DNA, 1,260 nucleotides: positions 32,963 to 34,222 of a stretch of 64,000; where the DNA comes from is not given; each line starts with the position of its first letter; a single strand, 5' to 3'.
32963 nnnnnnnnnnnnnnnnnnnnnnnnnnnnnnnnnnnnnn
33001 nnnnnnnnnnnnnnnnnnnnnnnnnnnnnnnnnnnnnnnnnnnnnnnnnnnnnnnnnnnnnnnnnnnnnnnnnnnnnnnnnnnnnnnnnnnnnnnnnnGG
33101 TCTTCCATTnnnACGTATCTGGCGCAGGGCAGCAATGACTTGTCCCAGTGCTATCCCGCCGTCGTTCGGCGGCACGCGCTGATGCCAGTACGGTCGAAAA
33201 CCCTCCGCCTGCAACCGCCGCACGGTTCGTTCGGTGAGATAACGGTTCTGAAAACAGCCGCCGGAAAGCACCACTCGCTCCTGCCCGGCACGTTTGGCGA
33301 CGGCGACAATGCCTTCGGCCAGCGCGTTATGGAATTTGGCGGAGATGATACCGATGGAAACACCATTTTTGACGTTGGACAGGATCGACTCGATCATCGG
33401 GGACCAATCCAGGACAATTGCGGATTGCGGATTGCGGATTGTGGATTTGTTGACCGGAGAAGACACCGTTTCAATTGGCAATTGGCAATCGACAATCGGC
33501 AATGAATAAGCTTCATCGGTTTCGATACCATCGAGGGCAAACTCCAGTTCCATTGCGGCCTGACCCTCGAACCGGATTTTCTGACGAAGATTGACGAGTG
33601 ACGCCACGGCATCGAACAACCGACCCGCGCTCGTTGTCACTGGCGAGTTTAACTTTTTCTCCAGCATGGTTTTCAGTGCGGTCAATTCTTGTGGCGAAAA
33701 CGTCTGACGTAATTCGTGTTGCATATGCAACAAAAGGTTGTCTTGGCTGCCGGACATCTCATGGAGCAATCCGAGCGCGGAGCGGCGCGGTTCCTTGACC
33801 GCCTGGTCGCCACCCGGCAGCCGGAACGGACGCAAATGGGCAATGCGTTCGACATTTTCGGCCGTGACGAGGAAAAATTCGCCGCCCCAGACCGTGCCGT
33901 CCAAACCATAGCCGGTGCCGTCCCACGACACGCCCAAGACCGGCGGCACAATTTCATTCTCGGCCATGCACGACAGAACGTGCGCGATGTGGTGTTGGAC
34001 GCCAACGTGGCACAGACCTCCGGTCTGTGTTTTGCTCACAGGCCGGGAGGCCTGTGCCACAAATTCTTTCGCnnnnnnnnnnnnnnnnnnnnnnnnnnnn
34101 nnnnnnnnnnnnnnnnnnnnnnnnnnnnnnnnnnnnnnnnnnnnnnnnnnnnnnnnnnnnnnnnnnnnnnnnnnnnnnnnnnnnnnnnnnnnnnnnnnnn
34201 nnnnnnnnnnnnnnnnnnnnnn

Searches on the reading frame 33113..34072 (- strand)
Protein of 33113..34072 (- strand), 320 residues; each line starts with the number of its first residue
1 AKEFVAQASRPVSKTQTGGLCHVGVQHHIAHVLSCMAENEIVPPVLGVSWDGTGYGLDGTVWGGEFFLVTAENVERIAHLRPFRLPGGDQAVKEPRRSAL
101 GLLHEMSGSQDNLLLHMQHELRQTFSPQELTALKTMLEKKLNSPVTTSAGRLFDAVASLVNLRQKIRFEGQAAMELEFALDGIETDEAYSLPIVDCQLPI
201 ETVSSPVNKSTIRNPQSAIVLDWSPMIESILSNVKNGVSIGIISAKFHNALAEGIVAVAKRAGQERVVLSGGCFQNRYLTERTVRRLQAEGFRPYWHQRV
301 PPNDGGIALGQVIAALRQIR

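Call 60: search_solved_structures(query=window:33113-34072:-, show_alignments=2)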
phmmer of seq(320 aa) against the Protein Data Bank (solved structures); distinct sequences matched with E-value up to 0.001: 4.
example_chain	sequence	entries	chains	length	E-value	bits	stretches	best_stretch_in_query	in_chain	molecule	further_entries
3vth_A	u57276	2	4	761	1.3e-54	188.6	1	20-316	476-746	Hydrogenase maturation factor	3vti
4g9i_A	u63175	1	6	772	3.4e-33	118.3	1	24-313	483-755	Hydrogenase maturation protein HypF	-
3tsp_A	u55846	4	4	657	3e-26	95.5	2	25-202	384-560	Transcriptional regulatory protein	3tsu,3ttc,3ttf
3tsq_A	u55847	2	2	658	3e-26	95.5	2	25-202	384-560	Transcriptional regulatory protein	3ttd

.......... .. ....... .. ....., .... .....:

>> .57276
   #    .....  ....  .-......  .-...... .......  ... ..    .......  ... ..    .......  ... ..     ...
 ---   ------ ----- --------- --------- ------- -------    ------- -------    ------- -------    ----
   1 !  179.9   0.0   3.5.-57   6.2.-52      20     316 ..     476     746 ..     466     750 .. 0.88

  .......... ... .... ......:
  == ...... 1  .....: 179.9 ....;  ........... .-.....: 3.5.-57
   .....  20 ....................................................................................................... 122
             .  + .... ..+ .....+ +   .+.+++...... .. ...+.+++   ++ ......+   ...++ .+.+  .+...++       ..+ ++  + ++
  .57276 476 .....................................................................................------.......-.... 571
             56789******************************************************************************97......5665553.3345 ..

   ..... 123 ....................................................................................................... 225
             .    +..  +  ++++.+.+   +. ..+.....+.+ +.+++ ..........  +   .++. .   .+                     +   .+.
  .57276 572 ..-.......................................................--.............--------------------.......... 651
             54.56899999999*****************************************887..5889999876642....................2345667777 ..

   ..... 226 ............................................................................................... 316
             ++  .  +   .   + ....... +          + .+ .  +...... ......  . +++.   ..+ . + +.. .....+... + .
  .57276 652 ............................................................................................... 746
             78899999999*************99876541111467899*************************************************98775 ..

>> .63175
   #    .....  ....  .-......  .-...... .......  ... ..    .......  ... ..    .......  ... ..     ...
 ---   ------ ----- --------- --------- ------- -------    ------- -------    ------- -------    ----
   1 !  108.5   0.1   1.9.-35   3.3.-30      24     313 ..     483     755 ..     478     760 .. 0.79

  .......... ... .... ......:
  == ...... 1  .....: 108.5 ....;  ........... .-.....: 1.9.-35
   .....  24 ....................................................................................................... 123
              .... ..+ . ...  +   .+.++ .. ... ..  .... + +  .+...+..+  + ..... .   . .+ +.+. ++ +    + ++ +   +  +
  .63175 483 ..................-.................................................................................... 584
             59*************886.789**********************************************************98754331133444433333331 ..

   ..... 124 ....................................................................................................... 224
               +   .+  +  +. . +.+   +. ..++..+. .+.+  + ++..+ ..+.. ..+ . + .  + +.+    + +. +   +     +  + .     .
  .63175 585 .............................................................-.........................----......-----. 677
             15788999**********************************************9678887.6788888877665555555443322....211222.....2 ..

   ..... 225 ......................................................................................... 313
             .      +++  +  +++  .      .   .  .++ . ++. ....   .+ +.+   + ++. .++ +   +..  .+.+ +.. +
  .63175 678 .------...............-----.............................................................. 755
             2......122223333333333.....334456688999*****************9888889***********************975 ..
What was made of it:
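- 33410..33505 (-): Heptamer-array hairpin (unit GATTGCG) lying in frame inside hypF. Call 60 shows a 20-residue gap against the solved HypF 3VTH at this point.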
